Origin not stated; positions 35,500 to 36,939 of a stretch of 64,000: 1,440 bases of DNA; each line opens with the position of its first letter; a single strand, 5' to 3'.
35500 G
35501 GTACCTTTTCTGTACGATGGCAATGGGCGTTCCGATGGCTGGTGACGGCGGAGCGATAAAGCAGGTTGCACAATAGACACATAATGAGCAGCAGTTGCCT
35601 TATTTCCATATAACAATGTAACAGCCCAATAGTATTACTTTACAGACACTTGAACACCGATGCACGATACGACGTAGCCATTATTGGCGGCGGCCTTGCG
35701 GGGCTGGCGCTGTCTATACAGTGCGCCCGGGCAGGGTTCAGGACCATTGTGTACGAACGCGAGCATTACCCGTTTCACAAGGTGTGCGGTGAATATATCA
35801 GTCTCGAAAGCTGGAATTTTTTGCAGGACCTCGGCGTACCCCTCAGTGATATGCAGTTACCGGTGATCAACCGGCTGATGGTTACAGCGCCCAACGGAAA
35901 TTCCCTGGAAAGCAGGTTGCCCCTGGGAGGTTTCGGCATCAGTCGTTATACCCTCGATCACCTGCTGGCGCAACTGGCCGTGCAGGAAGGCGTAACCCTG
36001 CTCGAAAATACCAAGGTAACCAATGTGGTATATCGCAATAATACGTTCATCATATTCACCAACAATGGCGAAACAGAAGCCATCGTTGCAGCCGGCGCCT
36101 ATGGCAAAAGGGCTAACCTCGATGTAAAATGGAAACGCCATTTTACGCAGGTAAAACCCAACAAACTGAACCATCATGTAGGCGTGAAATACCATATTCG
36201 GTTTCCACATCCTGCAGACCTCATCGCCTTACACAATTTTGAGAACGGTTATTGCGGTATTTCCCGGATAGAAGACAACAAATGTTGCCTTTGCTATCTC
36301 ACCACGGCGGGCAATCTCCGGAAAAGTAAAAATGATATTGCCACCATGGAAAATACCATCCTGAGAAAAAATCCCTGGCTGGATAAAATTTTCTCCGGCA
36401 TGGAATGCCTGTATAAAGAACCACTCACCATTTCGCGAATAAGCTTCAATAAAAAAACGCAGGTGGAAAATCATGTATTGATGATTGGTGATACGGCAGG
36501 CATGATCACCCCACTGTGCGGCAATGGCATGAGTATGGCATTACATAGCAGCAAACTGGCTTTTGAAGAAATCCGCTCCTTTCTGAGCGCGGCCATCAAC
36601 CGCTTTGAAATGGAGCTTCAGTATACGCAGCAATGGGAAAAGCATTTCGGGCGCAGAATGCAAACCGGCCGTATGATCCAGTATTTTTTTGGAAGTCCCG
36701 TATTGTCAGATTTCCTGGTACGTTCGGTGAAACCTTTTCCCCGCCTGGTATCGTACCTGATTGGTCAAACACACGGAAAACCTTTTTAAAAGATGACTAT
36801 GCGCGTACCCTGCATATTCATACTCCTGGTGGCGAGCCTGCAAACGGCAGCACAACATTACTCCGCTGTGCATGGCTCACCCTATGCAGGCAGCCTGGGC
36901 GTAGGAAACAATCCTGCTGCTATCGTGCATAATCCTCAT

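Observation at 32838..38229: Compact gene cluster for a putative prenylated phenolic lipid: UbiA prenyltransferase, type III PKS, O-methyltransferase, GGR-family flavoprotein and an outer-membrane protein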

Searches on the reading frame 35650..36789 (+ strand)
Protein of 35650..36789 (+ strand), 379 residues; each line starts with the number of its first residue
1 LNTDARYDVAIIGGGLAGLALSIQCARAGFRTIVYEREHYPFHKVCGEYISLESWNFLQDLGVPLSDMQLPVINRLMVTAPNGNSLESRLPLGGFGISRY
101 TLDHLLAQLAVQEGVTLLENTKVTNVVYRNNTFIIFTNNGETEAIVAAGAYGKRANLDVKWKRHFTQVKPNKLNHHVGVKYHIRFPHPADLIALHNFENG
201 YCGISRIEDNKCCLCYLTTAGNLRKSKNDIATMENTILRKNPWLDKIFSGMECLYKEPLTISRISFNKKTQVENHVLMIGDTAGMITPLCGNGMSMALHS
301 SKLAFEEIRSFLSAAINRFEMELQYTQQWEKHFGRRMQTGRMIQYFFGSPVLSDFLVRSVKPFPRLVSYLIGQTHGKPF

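Call 3: search_protein_families(library=pfam, proteins=[window:35650-36789:+], max_evalue=0.01)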
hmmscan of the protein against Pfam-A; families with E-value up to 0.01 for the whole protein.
window:35650-36789:+ (379 aa): 12 families
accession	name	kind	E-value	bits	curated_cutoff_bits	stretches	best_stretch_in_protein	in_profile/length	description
PF01266.30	DAO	-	3.4e-12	47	27.9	2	8-40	1-33/353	FAD dependent oxidoreductase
PF01494.25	FAD_binding_3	-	1.7e-08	34.5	22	1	7-126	2-126/349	FAD binding domain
PF05834.18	Lycopene_cycl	-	3.1e-08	33.5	23.4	1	8-144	1-132/380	Lycopene cyclase protein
PF00890.30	FAD_binding_2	-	3.5e-07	30.2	20.4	1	8-39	1-32/414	FAD binding domain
PF07992.20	Pyr_redox_2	-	1.6e-06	28.2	26.1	1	7-153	1-112/291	Pyridine nucleotide-disulphide oxidoreductase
PF12831.13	FAD_oxidored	-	6.9e-06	26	27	1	8-39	1-32/416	FAD dependent oxidoreductase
PF13738.12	Pyr_redox_3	-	7.9e-06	25.8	30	0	107-164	88-148/305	Pyridine nucleotide-disulphide oxidoreductase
PF13450.12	NAD_binding_8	-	2.2e-05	25.1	21.9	1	11-41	1-31/68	NAD(P)-binding Rossmann-like domain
PF03486.20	HI0933_like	-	0.00013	22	50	1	8-45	2-39/244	HI0933-like protein Rossmann domain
PF00070.33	Pyr_redox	-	0.0012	19.8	22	0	9-64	2-56/82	Pyridine nucleotide-disulphide oxidoreductase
PF01134.28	GIDA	-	0.0012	18.4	22.1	1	8-37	1-30/391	Glucose inhibited division protein A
PF01593.30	Amino_oxidase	-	0.0026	17.5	19.8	0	102-150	203-255/443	Flavin containing amine oxidoreductase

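Call 4: search_protein_families(library=ncbifam, proteins=[window:35650-36789:+], max_evalue=0.01)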
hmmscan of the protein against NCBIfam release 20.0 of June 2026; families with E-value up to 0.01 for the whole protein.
window:35650-36789:+ (379 aa): 85 families (the best 25 are shown)
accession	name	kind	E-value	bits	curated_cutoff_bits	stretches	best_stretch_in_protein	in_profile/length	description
TIGR02032.1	GG-red-SF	subfamily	3e-26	92.8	158.8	1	7-307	1-296/297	geranylgeranyl reductase family protein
NF049967.1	QhpG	equivalog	1.2e-18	67.2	240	1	9-341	1-319/423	flavin-dependent monooxygenase QhpG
TIGR02023.1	BchP-ChlP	subfamily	1.3e-16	60.7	343.3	2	7-144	1-135/388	geranylgeranyl diphosphate reductase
NF041080.1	DGGGPL_reductase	equivalog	1.6e-13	50.3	580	1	6-133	1-128/447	digeranylgeranylglycerophospholipid reductase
NF038171.1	maturase_LodB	equivalog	2.2e-12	46.8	400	1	8-339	1-340/361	lysine-epsilon-oxidase maturase LodB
NF005313.0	PRK06847.1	subfamily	4.4e-11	42.4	372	1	8-308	6-316/375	hypothetical protein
NF045655.1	MkRedMenJ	equivalog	7.5e-10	38.3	700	1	4-132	2-134/406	menaquinone reductase MenJ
NF008519.0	PRK11445.1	equivalog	2.6e-09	36.8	303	1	6-312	3-304/355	FAD-binding protein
TIGR02028.1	ChlP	equivalog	7.6e-09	34.8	505.3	2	269-346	265-344/398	geranylgeranyl reductase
NF053548.1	violacein_VioC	equivalog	2.7e-08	33.3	760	1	272-304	297-329/429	NADP-dependent violacein biosynthesis oxygenase VioC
TIGR01984.1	UbiH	equivalog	2.8e-08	33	392.2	1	8-167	1-174/382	2-octaprenyl-6-methoxyphenyl hydroxylase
NF038174.1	maturase_GoxB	equivalog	5e-08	32.4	400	1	8-314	2-316/358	glycine oxidase maturase GoxB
NF005243.0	PRK06753.1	equivalog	8.8e-08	31.4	365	1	8-345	2-340/374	hypothetical protein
NF004833.1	PRK06185.1-1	subfamily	1.1e-07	31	488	1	8-299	4-306/403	FAD-dependent oxidoreductase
NF005788.0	PRK07608.1-3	equivalog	2.4e-07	29.9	478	1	6-63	2-65/388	UbiH/UbiF family hydroxylase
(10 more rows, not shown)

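Call 14: search_solved_structures(query=window:35650-36789:+, max_evalue=0.001, show_alignments=2)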
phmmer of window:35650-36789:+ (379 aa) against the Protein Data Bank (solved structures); distinct sequences matched with E-value up to 0.001: 21.
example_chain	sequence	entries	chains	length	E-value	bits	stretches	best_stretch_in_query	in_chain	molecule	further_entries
5buk_A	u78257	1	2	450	3.5e-08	36.4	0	4-48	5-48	FADH2-dependent halogenase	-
7fco_A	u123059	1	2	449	2.6e-07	33.5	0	6-63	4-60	ChlB4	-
5dbj_E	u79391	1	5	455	1.6e-06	30.9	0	4-51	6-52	FADH2-dependent halogenase PltA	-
5bul_A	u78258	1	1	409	2.1e-06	30.5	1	1-69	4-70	flavin-dependent halogenase triple mutant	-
5bva_A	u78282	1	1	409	4.8e-06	29.3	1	1-69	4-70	flavin-dependent halogenase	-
6c6n_A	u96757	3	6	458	1.9e-05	27.4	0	8-80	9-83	Squalene monooxygenase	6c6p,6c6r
3e1t_A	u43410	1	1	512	2.9e-05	26.8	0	7-48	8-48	Halogenase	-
6n04_A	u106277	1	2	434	8.8e-05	25.2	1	8-156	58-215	AbsH3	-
4n9x_A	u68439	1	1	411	0.00011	24.8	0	7-300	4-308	Putative monooxygenase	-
8uiu_A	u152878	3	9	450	0.00023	23.8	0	216-310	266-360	Flavin monooxygenase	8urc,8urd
8rqh_A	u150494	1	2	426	0.00025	23.7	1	7-64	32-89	Tropone 2-monooxygenase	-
4opl_A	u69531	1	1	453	0.00032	23.3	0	4-65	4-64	Conserved Archaeal protein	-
3atq_A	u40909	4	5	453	0.00032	23.3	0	4-65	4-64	Conserved Archaeal protein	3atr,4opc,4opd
4opi_A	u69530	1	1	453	0.00032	23.3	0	4-65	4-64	Conserved Archaeal protein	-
4opt_A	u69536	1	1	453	0.00033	23.3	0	4-65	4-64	Conserved Archaeal protein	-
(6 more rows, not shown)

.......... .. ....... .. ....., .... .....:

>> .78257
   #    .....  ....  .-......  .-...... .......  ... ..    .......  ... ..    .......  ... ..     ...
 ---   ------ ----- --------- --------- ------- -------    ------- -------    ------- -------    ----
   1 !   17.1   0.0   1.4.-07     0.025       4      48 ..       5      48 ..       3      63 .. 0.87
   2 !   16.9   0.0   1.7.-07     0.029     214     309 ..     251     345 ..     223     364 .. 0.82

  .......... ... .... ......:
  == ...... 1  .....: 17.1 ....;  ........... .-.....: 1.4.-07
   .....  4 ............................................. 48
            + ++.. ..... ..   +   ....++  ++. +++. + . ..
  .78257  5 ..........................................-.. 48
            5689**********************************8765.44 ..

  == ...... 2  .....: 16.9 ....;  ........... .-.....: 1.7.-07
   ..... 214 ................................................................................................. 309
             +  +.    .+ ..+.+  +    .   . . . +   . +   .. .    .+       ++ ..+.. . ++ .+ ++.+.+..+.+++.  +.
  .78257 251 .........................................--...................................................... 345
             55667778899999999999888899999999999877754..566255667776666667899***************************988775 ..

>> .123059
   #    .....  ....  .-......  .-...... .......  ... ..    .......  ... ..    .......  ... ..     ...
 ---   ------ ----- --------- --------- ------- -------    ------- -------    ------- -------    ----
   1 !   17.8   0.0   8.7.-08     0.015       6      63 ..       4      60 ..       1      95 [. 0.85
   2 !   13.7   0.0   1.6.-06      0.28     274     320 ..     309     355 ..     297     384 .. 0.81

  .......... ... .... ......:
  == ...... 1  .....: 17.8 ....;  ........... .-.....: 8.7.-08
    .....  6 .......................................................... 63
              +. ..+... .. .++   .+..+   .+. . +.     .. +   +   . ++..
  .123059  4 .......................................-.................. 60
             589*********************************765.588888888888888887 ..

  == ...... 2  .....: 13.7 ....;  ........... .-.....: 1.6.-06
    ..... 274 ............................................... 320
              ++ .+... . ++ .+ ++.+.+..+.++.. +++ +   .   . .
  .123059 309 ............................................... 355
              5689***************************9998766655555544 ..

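Call 18: search_dna_similar(query=window:35650-36789:+, collection=plasmids, mode=protein, max_evalue=1e-8, max_rows=30)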
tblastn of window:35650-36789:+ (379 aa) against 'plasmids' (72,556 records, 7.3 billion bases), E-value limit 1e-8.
Records with a match: 15; places in all: 15; records where one place covers at least 80% of the query: 9.
Best place of each record, by identity: <60% 15.
By first word of the organism name: Novosphingobium 4; Sphingobium 3; Hymenobacter 2; Bernardetia 1; Mesorhizobium 1; Paracoccus 1; Roseomonas 1; Falsirhodobacter 1; Paenibacillus 1.
By predicted mobility (MOB-suite, as given by PLSDB): non-mobilizable 13; mobilizable 1; conjugative 1.
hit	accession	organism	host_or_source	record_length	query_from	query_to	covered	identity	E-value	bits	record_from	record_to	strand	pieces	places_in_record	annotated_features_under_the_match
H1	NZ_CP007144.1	Hymenobacter swuensis DY53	-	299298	4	379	99%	43.3%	1e-81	278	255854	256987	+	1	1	FAD-dependent oxidoreductase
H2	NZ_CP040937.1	Hymenobacter sp. DG01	cell culture,water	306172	7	377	98%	43.9%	1e-82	281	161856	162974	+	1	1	FAD-dependent oxidoreductase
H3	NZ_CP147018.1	Bernardetia sp. Wsw4-3y2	Red alga,Red algae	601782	26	379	93%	42.7%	3e-89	301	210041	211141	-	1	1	NAD(P)/FAD-dependent oxidoreductase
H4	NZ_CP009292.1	Novosphingobium pentaromativorans US6-1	mud sediment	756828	26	374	92%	28.1%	9e-33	137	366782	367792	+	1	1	FAD-dependent monooxygenase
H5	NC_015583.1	Novosphingobium sp. PP1Y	-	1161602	34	368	88%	28.0%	7e-29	125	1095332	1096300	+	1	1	none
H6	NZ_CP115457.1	Sphingobium yanoikuyae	cell culture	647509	34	374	90%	26.2%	2e-21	103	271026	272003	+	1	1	NAD(P)-binding protein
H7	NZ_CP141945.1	Novosphingobium sp. RL4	Rheum palmatum L.,Single ...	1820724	27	368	90%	25.4%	4e-23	108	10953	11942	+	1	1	none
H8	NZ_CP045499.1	Mesorhizobium sp. INR15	pure culture,nutrient broth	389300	29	368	90%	24.6%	1e-14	83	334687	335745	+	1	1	FAD-dependent monooxygenase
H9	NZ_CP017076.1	Novosphingobium resinovorum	single cell,soil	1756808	26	304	74%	28.3%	4e-25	114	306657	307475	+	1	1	none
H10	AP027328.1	Sphingobium sp. TomTYG64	-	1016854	26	366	90%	23.0%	3e-9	66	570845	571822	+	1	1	hypothetical protein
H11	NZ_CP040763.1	Paracoccus liaowanqingii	Tibetan antelope,cell culture,feces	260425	28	304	73%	27.4%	5e-19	96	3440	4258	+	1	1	FAD-dependent monooxygenase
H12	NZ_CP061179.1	Roseomonas haemaphysalidis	tick,pure culture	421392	32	306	73%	27.4%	1e-19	99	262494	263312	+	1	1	FAD-dependent monooxygenase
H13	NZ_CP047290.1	Falsirhodobacter algicola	Grateloupia sp.,single cell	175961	29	308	74%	25.7%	2e-16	89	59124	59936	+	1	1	FAD-dependent monooxygenase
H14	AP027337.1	Sphingobium sp. TomTYG72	-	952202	26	294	71%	24.9%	4e-10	69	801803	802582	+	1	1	hypothetical protein (x2)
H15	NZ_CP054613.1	Paenibacillus cellulosilyticus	cell culture,soil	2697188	25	161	36%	35.8%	1e-10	71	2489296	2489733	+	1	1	none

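Call 19: get_annotated_region(hit=H1, flank=6000)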
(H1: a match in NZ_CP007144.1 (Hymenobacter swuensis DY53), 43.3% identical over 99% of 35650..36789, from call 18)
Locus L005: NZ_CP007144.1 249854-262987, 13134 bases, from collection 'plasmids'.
description: Hymenobacter swuensis DY53 plasmid pHsw1, complete sequence
organism: Hymenobacter swuensis DY53 (NCBI taxid 1227739)
taxonomy: Bacteria; Bacteroidota; Cytophagia; Cytophagales; Hymenobacteraceae; Hymenobacter; Hymenobacter swuensis; Hymenobacter swuensis DY53
host: -; source: -; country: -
typing (MOB-suite, as given by PLSDB): mobilizable; replicon rep_cluster_1754; relaxase MOBB
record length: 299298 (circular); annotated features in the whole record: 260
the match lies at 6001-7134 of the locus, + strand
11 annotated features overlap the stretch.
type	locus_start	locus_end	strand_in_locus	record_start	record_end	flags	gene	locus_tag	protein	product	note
CDS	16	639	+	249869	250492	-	-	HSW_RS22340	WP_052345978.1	DUF6000 family protein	-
CDS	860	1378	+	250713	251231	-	-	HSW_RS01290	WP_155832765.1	hypothetical protein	-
CDS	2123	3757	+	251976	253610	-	-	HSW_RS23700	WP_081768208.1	L-tyrosine/L-tryptophan isonitrile synthase family protein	-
CDS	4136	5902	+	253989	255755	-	-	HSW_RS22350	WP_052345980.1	TauD/TfdA family dioxygenase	-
CDS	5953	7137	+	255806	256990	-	-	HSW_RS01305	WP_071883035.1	FAD-dependent oxidoreductase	-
CDS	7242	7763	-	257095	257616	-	-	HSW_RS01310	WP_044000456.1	hypothetical protein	-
CDS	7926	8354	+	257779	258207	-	-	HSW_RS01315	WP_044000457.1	hypothetical protein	-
CDS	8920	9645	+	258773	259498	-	-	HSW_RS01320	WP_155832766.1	hypothetical protein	-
CDS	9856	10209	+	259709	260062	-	-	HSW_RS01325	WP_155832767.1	hypothetical protein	-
CDS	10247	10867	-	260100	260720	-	-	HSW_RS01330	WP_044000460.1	hypothetical protein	-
CDS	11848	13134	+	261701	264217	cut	-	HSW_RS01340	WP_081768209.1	FG-GAP-like repeat-containing protein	-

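Call 20: get_annotated_region(hit=H3, flank=6000)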
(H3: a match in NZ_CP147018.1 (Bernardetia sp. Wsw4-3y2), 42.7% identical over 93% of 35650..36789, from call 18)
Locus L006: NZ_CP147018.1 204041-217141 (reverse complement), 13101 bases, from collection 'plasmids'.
description: Bernardetia sp. Wsw4-3y2 plasmid plasmd1, complete sequence
organism: Bernardetia sp. Wsw4-3y2 (NCBI taxid 3127471)
taxonomy: Bacteria; Bacteroidota; Cytophagia; Cytophagales; Bernardetiaceae; Bernardetia; Bernardetia sp. Wsw4-3y2
host: -; source: Red alga,Red algae; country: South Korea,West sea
typing (MOB-suite, as given by PLSDB): non-mobilizable
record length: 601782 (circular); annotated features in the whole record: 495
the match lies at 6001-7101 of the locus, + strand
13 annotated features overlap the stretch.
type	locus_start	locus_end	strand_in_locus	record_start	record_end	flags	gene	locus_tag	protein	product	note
CDS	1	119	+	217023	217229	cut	-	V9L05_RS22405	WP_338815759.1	hypothetical protein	-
CDS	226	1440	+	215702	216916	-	lhgO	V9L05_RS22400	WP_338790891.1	L-2-hydroxyglutarate oxidase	-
CDS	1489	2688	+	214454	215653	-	-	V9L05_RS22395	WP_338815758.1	hypothetical protein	-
CDS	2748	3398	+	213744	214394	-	-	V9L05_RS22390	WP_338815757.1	hypothetical protein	-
CDS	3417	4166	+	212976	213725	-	-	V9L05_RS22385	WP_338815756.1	hypothetical protein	-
CDS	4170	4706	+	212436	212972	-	-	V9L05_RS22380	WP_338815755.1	hypothetical protein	-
CDS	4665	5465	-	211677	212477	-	-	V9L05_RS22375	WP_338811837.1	IS5 family transposase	-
CDS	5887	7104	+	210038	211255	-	-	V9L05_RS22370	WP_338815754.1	NAD(P)/FAD-dependent oxidoreductase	-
CDS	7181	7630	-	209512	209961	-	-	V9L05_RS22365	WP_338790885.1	hypothetical protein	-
CDS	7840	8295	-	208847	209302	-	-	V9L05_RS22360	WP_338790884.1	hypothetical protein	-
CDS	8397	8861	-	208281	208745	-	-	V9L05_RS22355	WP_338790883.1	hypothetical protein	-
CDS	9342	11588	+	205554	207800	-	-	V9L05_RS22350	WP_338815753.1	DUF5916 domain-containing protein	-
CDS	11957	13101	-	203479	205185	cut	-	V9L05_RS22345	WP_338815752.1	carboxyl transferase domain-containing protein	-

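Call 21: get_annotated_region(hit=H4, flank=6000)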
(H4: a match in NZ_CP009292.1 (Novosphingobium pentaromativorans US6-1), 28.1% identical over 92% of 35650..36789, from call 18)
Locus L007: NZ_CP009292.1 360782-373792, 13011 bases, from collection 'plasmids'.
description: Novosphingobium pentaromativorans US6-1 plasmid pLA3, complete sequence
organism: Novosphingobium pentaromativorans US6-1 (NCBI taxid 1088721)
taxonomy: Bacteria; Pseudomonadota; Alphaproteobacteria; Sphingomonadales; Sphingomonadaceae; Novosphingobium; Novosphingobium pentaromativorans; Novosphingobium pentaromativorans US6-1
host: -; source: mud sediment; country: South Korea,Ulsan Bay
typing (MOB-suite, as given by PLSDB): non-mobilizable
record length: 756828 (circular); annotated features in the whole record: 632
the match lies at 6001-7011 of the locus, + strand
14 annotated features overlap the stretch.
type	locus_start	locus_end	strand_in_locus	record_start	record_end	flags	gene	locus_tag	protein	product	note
CDS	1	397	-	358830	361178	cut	-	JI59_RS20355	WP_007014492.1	TonB-dependent receptor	-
CDS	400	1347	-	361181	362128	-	-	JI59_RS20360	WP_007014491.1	FecR domain-containing protein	-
CDS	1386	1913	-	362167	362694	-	-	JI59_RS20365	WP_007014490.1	RNA polymerase sigma factor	GO:0006352 - DNA-templated transcription initiation [Evidence IEA]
CDS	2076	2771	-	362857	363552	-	-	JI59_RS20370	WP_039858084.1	methyltransferase domain-containing protein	-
CDS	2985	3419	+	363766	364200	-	-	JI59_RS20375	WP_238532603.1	DUF2147 domain-containing protein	-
CDS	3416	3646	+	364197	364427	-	-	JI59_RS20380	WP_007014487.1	phosphopantetheine-binding protein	-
CDS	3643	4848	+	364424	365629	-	-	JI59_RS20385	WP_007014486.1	beta-ketoacyl-[acyl-carrier-protein] synthase family protein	GO:0006633 - fatty acid biosynthetic process [Evidence IEA]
CDS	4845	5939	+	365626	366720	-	-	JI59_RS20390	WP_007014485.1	type III polyketide synthase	-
CDS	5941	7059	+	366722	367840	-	-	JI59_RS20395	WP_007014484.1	FAD-dependent monooxygenase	-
CDS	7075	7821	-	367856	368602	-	-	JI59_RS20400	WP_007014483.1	hypothetical protein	-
CDS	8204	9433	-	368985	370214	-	-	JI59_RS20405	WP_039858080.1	MFS transporter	GO:0055085 - transmembrane transport [Evidence IEA]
CDS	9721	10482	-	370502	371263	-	-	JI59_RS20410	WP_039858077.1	SDR family NAD(P)-dependent oxidoreductase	-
CDS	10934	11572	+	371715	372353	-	-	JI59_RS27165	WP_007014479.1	TetR/AcrR family transcriptional regulator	GO:0006355 - regulation of DNA-templated transcription [Evidence IEA]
CDS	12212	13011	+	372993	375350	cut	-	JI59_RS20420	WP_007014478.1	TonB-dependent receptor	-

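Call 22: get_annotated_region(hit=H8, flank=5000)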
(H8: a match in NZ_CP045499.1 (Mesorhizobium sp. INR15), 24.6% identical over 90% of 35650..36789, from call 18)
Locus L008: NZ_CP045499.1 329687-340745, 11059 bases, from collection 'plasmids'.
description: Mesorhizobium sp. INR15 plasmid unnamed3
organism: Mesorhizobium sp. INR15 (NCBI taxid 2654248)
taxonomy: Bacteria; Pseudomonadota; Alphaproteobacteria; Hyphomicrobiales; Phyllobacteriaceae; Mesorhizobium; Mesorhizobium sp. INR15
host: -; source: pure culture,nutrient broth; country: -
typing (MOB-suite, as given by PLSDB): non-mobilizable; mating-pair formation MPF_T
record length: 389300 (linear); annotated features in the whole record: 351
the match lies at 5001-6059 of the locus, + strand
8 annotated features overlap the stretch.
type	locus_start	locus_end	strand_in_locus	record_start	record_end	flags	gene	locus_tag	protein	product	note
CDS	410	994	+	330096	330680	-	-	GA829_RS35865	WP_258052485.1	IS3 family transposase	-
CDS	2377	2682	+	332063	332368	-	-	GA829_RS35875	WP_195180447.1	integrase core domain-containing protein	GO:0015074 - DNA integration [Evidence IEA]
CDS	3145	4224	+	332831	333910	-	-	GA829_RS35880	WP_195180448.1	type III polyketide synthase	-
CDS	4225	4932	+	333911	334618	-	-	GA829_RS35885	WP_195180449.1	class I SAM-dependent methyltransferase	-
CDS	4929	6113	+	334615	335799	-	-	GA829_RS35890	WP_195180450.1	FAD-dependent monooxygenase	-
CDS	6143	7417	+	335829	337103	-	-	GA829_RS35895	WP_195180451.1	cyclopropane-fatty-acyl-phospholipid synthase family protein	-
CDS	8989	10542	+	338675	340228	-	istA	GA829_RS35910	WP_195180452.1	IS21 family transposase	-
CDS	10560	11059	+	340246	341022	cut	istB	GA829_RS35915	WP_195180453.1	IS21-like element helper ATPase IstB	-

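Call 23: get_annotated_region(hit=H11, flank=5000)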
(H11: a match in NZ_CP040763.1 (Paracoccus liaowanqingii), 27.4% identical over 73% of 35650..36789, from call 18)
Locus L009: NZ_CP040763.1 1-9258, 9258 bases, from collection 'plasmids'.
description: Paracoccus liaowanqingii strain 2251 plasmid unnamed4, complete sequence
organism: Paracoccus liaowanqingii (NCBI taxid 2560053)
taxonomy: Bacteria; Pseudomonadota; Alphaproteobacteria; Rhodobacterales; Paracoccaceae; Paracoccus; Paracoccus liaowanqingii
host: -; source: Tibetan antelope,cell culture,feces; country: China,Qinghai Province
typing (MOB-suite, as given by PLSDB): non-mobilizable; replicon rep_cluster_229
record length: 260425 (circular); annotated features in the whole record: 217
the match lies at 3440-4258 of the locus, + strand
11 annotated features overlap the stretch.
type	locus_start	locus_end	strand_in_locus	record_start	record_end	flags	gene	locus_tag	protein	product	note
CDS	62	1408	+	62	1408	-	-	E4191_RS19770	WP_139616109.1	DUF2254 domain-containing protein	-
CDS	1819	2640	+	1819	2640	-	-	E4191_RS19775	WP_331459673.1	type III polyketide synthase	-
CDS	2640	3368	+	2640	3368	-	-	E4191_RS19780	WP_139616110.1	methyltransferase domain-containing protein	-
CDS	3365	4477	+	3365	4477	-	-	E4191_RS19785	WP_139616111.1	FAD-dependent monooxygenase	-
CDS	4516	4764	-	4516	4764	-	-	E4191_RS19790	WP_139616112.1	DUF2188 domain-containing protein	-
CDS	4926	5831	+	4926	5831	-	-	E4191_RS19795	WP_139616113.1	PHB depolymerase family esterase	-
CDS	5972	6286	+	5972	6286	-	-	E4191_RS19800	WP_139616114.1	hypothetical protein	-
CDS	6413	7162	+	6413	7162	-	-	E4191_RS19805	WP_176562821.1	calcium-binding protein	-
CDS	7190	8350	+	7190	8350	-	-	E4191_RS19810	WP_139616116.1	Hint domain-containing protein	-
CDS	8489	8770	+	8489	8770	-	-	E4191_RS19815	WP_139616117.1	hypothetical protein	-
CDS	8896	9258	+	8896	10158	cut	-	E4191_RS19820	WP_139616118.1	extracellular solute-binding protein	-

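Call 24: get_annotated_region(hit=H12, flank=5000)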
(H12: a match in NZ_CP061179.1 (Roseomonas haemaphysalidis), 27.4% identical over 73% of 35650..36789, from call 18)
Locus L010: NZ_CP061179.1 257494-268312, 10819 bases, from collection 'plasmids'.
description: Roseomonas haemaphysalidis strain 546 plasmid p546-2
organism: Roseomonas haemaphysalidis (NCBI taxid 2768162)
taxonomy: Bacteria; Pseudomonadota; Alphaproteobacteria; Rhodospirillales; Acetobacteraceae; Roseomonas; Roseomonas haemaphysalidis
host: -; source: tick,pure culture; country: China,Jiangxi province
typing (MOB-suite, as given by PLSDB): non-mobilizable
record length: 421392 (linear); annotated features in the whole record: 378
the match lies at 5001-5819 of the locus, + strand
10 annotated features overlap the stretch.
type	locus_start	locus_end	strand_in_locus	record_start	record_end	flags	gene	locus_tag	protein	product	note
CDS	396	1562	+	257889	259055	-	-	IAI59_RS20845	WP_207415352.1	aminotransferase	GO:0009058 - biosynthetic process [Evidence IEA]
CDS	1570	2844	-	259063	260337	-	-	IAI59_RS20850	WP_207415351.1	hypothetical protein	-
CDS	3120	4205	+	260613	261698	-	-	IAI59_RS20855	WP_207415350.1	type III polyketide synthase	-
CDS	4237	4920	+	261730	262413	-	-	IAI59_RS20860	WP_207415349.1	methyltransferase domain-containing protein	-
CDS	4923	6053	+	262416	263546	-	-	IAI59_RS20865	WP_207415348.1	FAD-dependent monooxygenase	-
CDS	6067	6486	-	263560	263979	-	-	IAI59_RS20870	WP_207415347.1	hypothetical protein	-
CDS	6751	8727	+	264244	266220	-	-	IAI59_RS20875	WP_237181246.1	HAD-IIB family hydrolase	GO:0008152 - metabolic process [Evidence IEA]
CDS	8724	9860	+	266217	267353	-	-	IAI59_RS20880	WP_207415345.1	hypothetical protein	-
CDS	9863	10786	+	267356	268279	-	-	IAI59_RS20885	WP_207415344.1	galactosyltransferase-related protein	-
CDS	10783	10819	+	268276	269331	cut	-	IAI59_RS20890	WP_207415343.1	glycosyltransferase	-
